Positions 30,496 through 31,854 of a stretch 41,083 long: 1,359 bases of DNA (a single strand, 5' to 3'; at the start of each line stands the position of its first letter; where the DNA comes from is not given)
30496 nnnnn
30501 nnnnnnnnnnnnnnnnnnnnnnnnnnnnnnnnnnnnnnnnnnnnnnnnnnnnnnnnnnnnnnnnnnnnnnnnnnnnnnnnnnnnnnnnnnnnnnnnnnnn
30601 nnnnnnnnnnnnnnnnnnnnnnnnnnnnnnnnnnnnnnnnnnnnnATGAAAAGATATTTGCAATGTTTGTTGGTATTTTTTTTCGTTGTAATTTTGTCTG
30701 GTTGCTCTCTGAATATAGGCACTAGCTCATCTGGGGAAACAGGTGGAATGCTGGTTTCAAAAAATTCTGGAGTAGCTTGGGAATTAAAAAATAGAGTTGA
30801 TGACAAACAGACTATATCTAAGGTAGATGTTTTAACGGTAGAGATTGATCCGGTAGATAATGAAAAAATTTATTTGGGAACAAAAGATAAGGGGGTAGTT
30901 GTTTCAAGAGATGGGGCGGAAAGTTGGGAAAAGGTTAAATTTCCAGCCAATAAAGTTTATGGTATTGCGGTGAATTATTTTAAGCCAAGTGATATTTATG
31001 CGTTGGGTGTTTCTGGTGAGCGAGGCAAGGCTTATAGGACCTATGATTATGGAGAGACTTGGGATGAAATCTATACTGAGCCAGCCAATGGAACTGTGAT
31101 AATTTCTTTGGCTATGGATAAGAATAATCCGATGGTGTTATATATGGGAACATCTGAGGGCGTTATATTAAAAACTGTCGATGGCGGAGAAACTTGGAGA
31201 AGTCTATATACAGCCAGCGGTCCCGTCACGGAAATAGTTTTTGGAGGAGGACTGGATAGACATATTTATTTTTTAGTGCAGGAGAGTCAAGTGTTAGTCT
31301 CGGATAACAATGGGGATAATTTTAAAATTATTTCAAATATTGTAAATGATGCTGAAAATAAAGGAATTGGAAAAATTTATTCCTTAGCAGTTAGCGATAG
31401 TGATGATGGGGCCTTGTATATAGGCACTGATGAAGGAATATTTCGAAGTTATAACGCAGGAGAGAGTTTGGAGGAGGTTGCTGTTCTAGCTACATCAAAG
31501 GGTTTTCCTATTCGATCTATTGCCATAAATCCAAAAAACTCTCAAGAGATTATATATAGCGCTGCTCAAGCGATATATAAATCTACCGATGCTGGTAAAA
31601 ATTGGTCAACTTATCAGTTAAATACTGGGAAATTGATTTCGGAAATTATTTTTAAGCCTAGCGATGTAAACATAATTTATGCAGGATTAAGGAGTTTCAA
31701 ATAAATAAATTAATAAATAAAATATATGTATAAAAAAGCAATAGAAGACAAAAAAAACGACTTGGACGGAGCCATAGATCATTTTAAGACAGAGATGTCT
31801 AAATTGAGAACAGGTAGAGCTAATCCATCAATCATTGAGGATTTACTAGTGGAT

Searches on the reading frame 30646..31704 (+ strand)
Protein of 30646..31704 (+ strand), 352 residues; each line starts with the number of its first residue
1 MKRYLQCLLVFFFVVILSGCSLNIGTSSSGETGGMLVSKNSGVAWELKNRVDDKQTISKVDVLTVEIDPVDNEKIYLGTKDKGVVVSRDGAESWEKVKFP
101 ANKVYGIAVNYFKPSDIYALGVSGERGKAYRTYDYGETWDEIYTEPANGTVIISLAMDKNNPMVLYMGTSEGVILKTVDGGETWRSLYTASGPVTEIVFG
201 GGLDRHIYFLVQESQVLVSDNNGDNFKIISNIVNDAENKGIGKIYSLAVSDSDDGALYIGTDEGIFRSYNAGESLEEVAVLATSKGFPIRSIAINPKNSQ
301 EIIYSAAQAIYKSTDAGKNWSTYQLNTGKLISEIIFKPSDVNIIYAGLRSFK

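Call 12: find_encoding_contigs(protein=window:30646-31704:+, flank=10000, max_places=10)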
Protein window:30646-31704:+ (352 aa): 2 contigs read that carry it; 2 places shown.
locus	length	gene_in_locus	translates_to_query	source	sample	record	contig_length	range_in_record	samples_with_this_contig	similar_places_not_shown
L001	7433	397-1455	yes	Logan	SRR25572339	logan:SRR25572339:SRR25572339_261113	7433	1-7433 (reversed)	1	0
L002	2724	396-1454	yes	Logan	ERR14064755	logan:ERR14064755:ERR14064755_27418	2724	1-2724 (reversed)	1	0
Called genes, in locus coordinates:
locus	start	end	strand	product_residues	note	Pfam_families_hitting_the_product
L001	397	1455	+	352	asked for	PF25852:DUF6242_C (faint), PF14870:PSII_BNR (faint), PF15902:Sortilin-Vps10 (weak), PF02012:BNR (faint), PF15902:Sortilin-Vps10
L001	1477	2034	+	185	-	PF01765:RRF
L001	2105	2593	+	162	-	-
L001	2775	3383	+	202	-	-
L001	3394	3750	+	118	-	-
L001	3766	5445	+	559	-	-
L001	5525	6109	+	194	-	-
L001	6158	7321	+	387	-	PF13439:Glyco_transf_4, PF20706:GT4-conflict, PF00534:Glycos_transf_1, PF13692:Glyco_trans_1_4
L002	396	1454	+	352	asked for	PF25852:DUF6242_C (faint), PF14870:PSII_BNR (faint), PF15902:Sortilin-Vps10 (weak), PF02012:BNR (faint), PF15902:Sortilin-Vps10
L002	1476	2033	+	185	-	PF01765:RRF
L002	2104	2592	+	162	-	-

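Call 13: find_homologous_proteins(query=window:30646-31701:+)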
Query window:30646-31701:+ (352 aa): 372 proteins with E <= 0.001 among 3084 candidates; the best 120 are listed.
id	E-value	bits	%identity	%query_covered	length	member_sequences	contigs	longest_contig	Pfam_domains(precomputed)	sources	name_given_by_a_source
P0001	8.0e-229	776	100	100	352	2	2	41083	PF25852.1,PF14870.13,PF02012.27,PF15902.13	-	-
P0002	6.0e-208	708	90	100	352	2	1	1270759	PF23381.2,PF25852.1,PF14870.13,PF02012.27,PF15902.13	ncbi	ncbi:MAG: WD40/YVTN/BNR-like repeat-containing protein [Candidatus Moraniibacteriota bacterium]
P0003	2.7e-193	660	84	100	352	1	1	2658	PF23381.2,PF25852.1,PF14870.13,PF02012.27,PF15902.13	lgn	-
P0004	1.1e-172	592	78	90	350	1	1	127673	PF23381.2,PF25852.1,PF14870.13,PF15902.13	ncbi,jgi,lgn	ncbi:MAG: hypothetical protein WC682_03645 [Parcubacteria group bacterium]|jgi:photosystem II stabil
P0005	1.5e-165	568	73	100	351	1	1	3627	PF25852.1,PF14870.13,PF02012.27,PF15902.13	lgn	-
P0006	3.7e-162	557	70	100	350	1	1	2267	PF23381.2,PF25852.1,PF14870.13,PF15902.13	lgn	-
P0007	5.3e-162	557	72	100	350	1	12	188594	PF23381.2,PF14870.13,PF15902.13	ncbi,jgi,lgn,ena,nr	ncbi:MAG: hypothetical protein ACD_7C00501G0001 [uncultured bacterium]|nr:MAG: hypothetical protein 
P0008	2.9e-159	548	69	100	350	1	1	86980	PF25852.1,PF14870.13,PF15902.13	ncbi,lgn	-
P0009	2.4e-157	541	69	100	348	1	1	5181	PF23381.2,PF25852.1,PF14870.13,PF02012.27,PF15902.13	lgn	-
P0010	7.6e-154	530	67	100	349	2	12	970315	PF25852.1,PF14870.13,PF02012.27,PF15902.13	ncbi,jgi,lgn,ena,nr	ncbi:MAG: PDK repeat-containing protein [Candidatus Moranbacteria bacterium GW2011_GWF2_34_56]|nr:MA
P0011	1.1e-151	523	69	98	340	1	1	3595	PF23381.2,PF25852.1,PF14870.13,PF02012.27,PF15902.13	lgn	-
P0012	1.5e-151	522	67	100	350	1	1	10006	PF14870.13,PF15902.13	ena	-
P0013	2.7e-151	522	65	100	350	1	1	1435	PF25852.1,PF14870.13,PF02012.27,PF15902.13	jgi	jgi:photosystem II stability/assembly factor-like uncharacterized protein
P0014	2.9e-151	521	69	90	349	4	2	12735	PF25852.1,PF14870.13,PF15902.13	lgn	-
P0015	6.3e-149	514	65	100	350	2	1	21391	PF14870.13,PF15902.13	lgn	-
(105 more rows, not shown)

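Call 14: find_encoding_contigs(protein=P0002, flank=5000, max_places=3)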
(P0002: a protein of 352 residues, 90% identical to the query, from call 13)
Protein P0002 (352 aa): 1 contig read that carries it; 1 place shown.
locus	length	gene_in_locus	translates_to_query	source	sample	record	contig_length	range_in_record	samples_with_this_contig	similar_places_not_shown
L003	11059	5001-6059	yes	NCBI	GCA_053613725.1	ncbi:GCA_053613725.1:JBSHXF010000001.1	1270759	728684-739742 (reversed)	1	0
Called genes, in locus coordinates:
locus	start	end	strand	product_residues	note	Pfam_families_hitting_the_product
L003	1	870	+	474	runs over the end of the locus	-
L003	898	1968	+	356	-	PF11104:PilM_2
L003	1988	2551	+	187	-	-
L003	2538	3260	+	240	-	-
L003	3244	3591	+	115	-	-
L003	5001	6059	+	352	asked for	PF25852:DUF6242_C (faint), PF14870:PSII_BNR (faint), PF15902:Sortilin-Vps10, PF02012:BNR (faint), PF23381:Beta-prop_IFT122_1st (faint), PF15902:Sortilin-Vps10 (weak)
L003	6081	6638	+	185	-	PF01765:RRF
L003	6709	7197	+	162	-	-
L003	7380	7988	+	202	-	-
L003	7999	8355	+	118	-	-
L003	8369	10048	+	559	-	-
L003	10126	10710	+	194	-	-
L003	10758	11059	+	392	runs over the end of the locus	PF13439:Glyco_transf_4, PF20706:GT4-conflict, PF00534:Glycos_transf_1, PF13692:Glyco_trans_1_4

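Call 15: find_encoding_contigs(protein=P0004, flank=5000, max_places=3)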
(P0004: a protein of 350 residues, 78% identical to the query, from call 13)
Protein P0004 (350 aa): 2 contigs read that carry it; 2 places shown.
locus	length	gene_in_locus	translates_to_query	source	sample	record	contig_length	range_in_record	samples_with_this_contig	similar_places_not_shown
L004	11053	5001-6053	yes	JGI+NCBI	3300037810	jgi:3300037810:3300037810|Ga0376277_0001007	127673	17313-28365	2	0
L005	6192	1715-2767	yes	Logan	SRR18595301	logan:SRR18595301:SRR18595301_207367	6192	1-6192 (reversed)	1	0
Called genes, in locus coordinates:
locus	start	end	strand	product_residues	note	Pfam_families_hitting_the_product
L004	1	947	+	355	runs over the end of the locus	PF11104:PilM_2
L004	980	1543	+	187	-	PF05137:PilN (weak)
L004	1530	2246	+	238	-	-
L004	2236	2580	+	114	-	-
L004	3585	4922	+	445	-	PF02366:PMT, PF16192:PMT_4TMC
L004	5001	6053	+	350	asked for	PF25852:DUF6242_C (faint), PF14870:PSII_BNR (faint), PF15902:Sortilin-Vps10 (weak), PF23381:Beta-prop_IFT122_1st (faint), PF15902:Sortilin-Vps10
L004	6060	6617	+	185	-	PF01765:RRF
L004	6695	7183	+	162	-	-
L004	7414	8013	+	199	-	-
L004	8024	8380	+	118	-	-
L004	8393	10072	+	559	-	-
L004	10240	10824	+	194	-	-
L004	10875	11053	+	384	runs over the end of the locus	PF13439:Glyco_transf_4, PF20706:GT4-conflict, PF00534:Glycos_transf_1, PF13692:Glyco_trans_1_4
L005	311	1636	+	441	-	PF02366:PMT, PF16192:PMT_4TMC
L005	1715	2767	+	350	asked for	PF25852:DUF6242_C (faint), PF14870:PSII_BNR (faint), PF15902:Sortilin-Vps10 (weak), PF23381:Beta-prop_IFT122_1st (faint), PF15902:Sortilin-Vps10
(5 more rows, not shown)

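Call 16: find_encoding_contigs(protein=P0007, flank=5000, max_places=3)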
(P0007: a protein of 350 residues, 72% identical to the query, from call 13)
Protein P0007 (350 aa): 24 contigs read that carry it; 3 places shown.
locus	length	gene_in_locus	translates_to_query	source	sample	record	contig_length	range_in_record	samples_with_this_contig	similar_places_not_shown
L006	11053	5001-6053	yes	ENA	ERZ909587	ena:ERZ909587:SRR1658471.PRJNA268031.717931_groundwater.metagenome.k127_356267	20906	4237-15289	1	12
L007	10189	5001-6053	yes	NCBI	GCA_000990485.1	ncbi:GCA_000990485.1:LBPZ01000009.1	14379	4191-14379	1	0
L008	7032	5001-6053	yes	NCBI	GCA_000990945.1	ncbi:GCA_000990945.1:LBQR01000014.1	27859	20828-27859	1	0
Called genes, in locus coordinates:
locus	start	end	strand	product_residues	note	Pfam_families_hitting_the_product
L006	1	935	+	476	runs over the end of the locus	-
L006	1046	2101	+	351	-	PF11104:PilM_2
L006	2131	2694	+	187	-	PF05137:PilN (weak)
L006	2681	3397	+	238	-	-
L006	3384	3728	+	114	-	-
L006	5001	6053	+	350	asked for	PF14870:PSII_BNR (faint), PF15902:Sortilin-Vps10 (weak), PF23381:Beta-prop_IFT122_1st (faint), PF15902:Sortilin-Vps10 (weak)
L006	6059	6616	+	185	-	PF01765:RRF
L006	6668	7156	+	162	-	-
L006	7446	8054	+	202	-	-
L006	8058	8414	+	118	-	-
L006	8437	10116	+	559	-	-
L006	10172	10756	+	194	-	-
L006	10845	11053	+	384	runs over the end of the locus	PF13439:Glyco_transf_4, PF20706:GT4-conflict, PF00534:Glycos_transf_1, PF13692:Glyco_trans_1_4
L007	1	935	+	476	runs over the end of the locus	-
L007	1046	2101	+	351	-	PF11104:PilM_2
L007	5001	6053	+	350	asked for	PF14870:PSII_BNR (faint), PF15902:Sortilin-Vps10 (weak), PF23381:Beta-prop_IFT122_1st (faint), PF15902:Sortilin-Vps10 (weak)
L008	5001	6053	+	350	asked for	PF14870:PSII_BNR (faint), PF15902:Sortilin-Vps10 (weak), PF23381:Beta-prop_IFT122_1st (faint), PF15902:Sortilin-Vps10 (weak)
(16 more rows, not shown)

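Call 17: find_encoding_contigs(protein=P0010, flank=5000, max_places=3)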
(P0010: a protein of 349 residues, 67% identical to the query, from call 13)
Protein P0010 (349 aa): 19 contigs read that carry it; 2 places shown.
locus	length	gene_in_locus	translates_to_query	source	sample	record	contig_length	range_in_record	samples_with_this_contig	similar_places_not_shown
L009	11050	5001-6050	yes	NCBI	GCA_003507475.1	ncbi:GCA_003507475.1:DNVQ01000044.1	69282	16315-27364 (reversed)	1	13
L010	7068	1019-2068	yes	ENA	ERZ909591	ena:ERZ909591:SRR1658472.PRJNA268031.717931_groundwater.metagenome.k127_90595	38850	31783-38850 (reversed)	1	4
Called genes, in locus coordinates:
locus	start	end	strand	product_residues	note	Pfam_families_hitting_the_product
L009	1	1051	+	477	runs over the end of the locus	-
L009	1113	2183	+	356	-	PF11104:PilM_2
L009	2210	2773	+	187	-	PF05137:PilN (weak)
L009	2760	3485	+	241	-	-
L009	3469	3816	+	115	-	-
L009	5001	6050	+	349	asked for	PF14870:PSII_BNR (faint), PF25852:DUF6242_C (faint), PF02012:BNR (faint), PF15902:Sortilin-Vps10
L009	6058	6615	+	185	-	PF01765:RRF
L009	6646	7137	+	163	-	-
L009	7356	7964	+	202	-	-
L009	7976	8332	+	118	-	-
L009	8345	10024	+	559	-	-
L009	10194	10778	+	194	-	-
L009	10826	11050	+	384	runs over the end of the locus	PF13439:Glyco_transf_4, PF20706:GT4-conflict, PF00534:Glycos_transf_1, PF13692:Glyco_trans_1_4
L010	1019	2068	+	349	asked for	PF14870:PSII_BNR (faint), PF25852:DUF6242_C (faint), PF02012:BNR (faint), PF15902:Sortilin-Vps10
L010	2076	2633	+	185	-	PF01765:RRF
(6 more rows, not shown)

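Call 25: find_related_loci(query=A2, collection=genome_contigs, flank=3500)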
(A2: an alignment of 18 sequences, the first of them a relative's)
Query A2 (352 aa) in genome_contigs; peptide patterns used: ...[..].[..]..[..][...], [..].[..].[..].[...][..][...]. (x = any residue, [..] = any of these).
151 stretches matched a pattern; 100 encode a relative of the query (tblastn E <= 1e-3); the best 80 are kept; 80 distinct loci.
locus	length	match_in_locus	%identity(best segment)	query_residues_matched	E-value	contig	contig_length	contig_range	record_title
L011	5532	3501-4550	72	1-352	5e-170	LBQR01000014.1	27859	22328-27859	MAG: Candidatus Moranbacteria bacterium GW2011_GWF2_35_54 UR83_C0014, whole genome shotgun sequence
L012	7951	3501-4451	78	35-352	2e-168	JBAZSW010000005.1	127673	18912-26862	MAG: Parcubacteria group bacterium isolate SO_2017_GW1_184 NODE_1007_length_127673_cov_5.885555_OW334_2017, whole genome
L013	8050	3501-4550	69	1-352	2e-166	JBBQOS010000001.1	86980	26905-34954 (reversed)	MAG: Candidatus Moraniibacteriota bacterium isolate Co_metawrap_171 Cmw_171_k141_680330_length_86980_cov_17.9992, whole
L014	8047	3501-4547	67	1-352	4e-153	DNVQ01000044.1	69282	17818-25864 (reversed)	MAG TPA_asm: Candidatus Moraniibacteriota bacterium isolate UBA12141 contig_446, whole genome shotgun sequence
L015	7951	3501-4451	69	35-352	1e-149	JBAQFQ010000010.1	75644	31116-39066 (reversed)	MAG: Candidatus Moraniibacteriota bacterium isolate MFD12003_ilm_asm_bin19 k127_176718, whole genome shotgun sequence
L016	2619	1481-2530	63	1-351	7e-154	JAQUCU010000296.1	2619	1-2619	MAG: Desulfuromonadaceae bacterium isolate STCSWMC_138 NODE_179884_length_2619_cov_1.235554_ST_CSWMC, whole genome shotg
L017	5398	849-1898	63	1-351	1e-145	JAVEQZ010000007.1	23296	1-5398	MAG: Candidatus Moraniibacteriota bacterium isolate BF_dRep_41 NODE_6524_length_23296_cov_73.542276_Biofilm4, whole geno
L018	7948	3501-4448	64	35-351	2e-139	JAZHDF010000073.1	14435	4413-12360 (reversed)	MAG: Candidatus Moraniibacteriota bacterium isolate Bin13Zod NODE_543_length_14435_cov_15.518707, whole genome shotgun s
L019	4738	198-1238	52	1-351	3e-120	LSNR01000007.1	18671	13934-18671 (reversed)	MAG: Parcubacteria group bacterium M6-OD1-3 Contig2330, whole genome shotgun sequence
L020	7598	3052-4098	47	1-351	3e-112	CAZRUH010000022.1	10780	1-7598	MAG TPA_asm: uncultured Bdellovibrionales bacterium isolate SRP163575_co1_113 genome assembly, contig: NODE_13465_length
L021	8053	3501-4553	46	1-351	1e-91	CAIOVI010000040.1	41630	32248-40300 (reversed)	uncultured bacterium isolate MJ110830A_bin-153 genome assembly, contig: bin-153:40/63, whole genome shotgun sequence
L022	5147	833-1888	43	1-351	1e-89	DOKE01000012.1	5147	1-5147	MAG TPA_asm: Candidatus Moraniibacteriota bacterium isolate UBA9338 contig_1887, whole genome shotgun sequence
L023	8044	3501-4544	45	8-351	4e-89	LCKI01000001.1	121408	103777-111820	MAG: Parcubacteria group bacterium GW2011_GWC1_45_14 UW95_C0001, whole genome shotgun sequence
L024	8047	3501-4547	43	1-352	9e-89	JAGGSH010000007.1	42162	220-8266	MAG: bacterium isolate AUK017 PB_MANV_017_c_000000000077, whole genome shotgun sequence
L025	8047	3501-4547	42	1-351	4e-87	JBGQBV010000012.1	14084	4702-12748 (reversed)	MAG: Candidatus Paceibacteria bacterium isolate OBJ2_061818_110_56 k141_1760670_length_14084_cov_9.0000, whole genome sh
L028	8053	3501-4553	43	1-351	2e-85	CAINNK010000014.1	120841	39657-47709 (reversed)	uncultured bacterium isolate AM_bin-0953 genome assembly, contig: bin-0953:14/46, whole genome shotgun sequence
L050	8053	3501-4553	43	1-351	4e-86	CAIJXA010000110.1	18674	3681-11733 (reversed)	uncultured bacterium isolate Kiruna_bin-03293 genome assembly, contig: bin-03293:110/137, whole genome shotgun sequence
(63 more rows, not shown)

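Call 54: search_protein_families(library=pfam, proteins=[L028:839-1648:+, L028:1764-2189:+, L028:2358-3428:+, L050:1177-2040:+, L050:2391-2756:+, L050:2811-3449:+, L050:339-836:+], max_evalue=0.001)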
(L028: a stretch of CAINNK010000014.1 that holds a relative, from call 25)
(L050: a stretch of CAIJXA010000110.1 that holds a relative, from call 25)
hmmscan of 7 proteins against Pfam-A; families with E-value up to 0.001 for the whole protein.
L028:839-1648:+ (269 aa): 2 families
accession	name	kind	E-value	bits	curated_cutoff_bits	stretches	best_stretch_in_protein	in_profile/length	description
PF04055.27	Radical_SAM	-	2.4e-14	54.3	29.5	1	24-188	1-157/166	Radical SAM superfamily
PF20903.3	SPL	-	9.2e-07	28.5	27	1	16-192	73-243/338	Spore photoproduct lyase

L028:1764-2189:+ (141 aa): 0 families

L028:2358-3428:+ (356 aa): 0 families

L050:1177-2040:+ (287 aa): 0 families

L050:2391-2756:+ (121 aa): 3 families
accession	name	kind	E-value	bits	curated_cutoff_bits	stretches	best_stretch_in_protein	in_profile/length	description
PF04041.19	Glyco_hydro_130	-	5.1e-17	62.2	26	1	24-120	32-133/320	beta-1,4-mannooligosaccharide phosphorylase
PF00251.26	Glyco_hydro_32N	-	0.0001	22.4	22.1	0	31-82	14-65/307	Glycosyl hydrolases family 32 N-terminal domain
PF04616.20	Glyco_hydro_43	-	0.00085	19.2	32.2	0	9-76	48-113/288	Glycosyl hydrolases family 43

L050:2811-3449:+ (212 aa): 1 family
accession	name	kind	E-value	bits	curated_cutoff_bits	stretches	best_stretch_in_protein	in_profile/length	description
PF04041.19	Glyco_hydro_130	-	5.3e-34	118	26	2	2-138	136-276/320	beta-1,4-mannooligosaccharide phosphorylase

L050:339-836:+ (165 aa): 0 families
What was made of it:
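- On Attachment-site remnant of an integrative element: The ORFs in the larger gaps of L028 and L050 match radical SAM and GH130, not recombinases (call 54).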

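Call 57: find_encoding_contigs(protein=P0003, flank=3000, max_places=2)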
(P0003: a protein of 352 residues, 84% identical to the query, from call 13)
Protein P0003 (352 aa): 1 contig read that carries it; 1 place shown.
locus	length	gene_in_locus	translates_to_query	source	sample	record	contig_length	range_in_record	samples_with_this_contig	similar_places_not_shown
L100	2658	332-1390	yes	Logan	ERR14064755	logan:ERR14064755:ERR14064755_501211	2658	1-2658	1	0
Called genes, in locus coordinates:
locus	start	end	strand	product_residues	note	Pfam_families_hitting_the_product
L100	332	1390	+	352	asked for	PF14870:PSII_BNR (faint), PF15902:Sortilin-Vps10, PF25852:DUF6242_C (faint), PF02012:BNR (faint), PF23381:Beta-prop_IFT122_1st (faint), PF15902:Sortilin-Vps10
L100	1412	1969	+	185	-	PF01765:RRF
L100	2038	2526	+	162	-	-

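Call 58: find_encoding_contigs(protein=P0005, flank=3000, max_places=2)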
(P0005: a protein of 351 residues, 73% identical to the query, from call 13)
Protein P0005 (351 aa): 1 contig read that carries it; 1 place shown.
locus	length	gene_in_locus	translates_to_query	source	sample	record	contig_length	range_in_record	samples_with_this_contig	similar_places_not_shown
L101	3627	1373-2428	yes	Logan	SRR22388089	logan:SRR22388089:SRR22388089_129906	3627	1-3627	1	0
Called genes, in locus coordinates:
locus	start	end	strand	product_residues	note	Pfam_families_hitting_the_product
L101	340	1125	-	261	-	-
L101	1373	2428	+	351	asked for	PF25852:DUF6242_C (faint), PF14870:PSII_BNR (faint), PF15902:Sortilin-Vps10 (weak), PF02012:BNR (faint), PF15902:Sortilin-Vps10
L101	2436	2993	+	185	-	PF01765:RRF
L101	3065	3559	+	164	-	-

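Call 59: find_encoding_contigs(protein=P0014, flank=3000, max_places=2)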
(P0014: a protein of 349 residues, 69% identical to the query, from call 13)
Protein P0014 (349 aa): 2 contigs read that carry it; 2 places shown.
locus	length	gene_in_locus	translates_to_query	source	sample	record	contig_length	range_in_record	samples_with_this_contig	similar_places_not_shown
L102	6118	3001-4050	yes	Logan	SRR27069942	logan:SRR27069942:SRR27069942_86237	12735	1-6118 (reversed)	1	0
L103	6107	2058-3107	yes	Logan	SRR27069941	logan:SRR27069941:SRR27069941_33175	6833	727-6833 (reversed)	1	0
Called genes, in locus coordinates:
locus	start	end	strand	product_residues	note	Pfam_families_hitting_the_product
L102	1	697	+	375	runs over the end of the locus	PF13205:Big_5 (weak), PF03734:YkuD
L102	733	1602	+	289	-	PF02673:BacA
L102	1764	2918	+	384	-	PF02163:Peptidase_M50, PF00595:PDZ (weak), PF13180:PDZ_2 (weak)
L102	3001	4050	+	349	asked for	PF14870:PSII_BNR (weak), PF25852:DUF6242_C (faint), PF15902:Sortilin-Vps10 (weak), PF14870:PSII_BNR (weak), PF15902:Sortilin-Vps10 (weak)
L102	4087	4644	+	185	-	PF01765:RRF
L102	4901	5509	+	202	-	-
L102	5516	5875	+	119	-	-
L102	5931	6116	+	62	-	?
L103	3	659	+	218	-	?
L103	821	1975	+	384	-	PF02163:Peptidase_M50, PF00595:PDZ (weak), PF13180:PDZ_2 (weak)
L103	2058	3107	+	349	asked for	PF14870:PSII_BNR (weak), PF25852:DUF6242_C (faint), PF15902:Sortilin-Vps10 (weak), PF14870:PSII_BNR (weak), PF15902:Sortilin-Vps10 (weak)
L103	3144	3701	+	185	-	PF01765:RRF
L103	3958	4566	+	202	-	-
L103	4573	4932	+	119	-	-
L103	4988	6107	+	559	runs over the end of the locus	-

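Call 60: find_encoding_contigs(protein=P0015, flank=3000, max_places=2)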
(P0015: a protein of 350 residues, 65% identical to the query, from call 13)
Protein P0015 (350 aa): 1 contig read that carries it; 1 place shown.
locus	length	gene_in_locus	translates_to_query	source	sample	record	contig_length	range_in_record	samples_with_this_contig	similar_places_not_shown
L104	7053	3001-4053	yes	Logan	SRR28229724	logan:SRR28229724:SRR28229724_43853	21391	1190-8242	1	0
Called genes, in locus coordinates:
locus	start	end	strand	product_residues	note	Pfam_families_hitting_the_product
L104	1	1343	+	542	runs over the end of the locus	PF03023:MurJ, PF01554:MatE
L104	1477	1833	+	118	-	-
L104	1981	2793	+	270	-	PF13387:Lnb_N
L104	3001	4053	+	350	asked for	PF14870:PSII_BNR (faint), PF15902:Sortilin-Vps10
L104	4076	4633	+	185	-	PF01765:RRF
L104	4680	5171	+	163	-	PF00293:NUDIX (faint)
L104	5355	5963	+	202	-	-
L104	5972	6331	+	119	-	-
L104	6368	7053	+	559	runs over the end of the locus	-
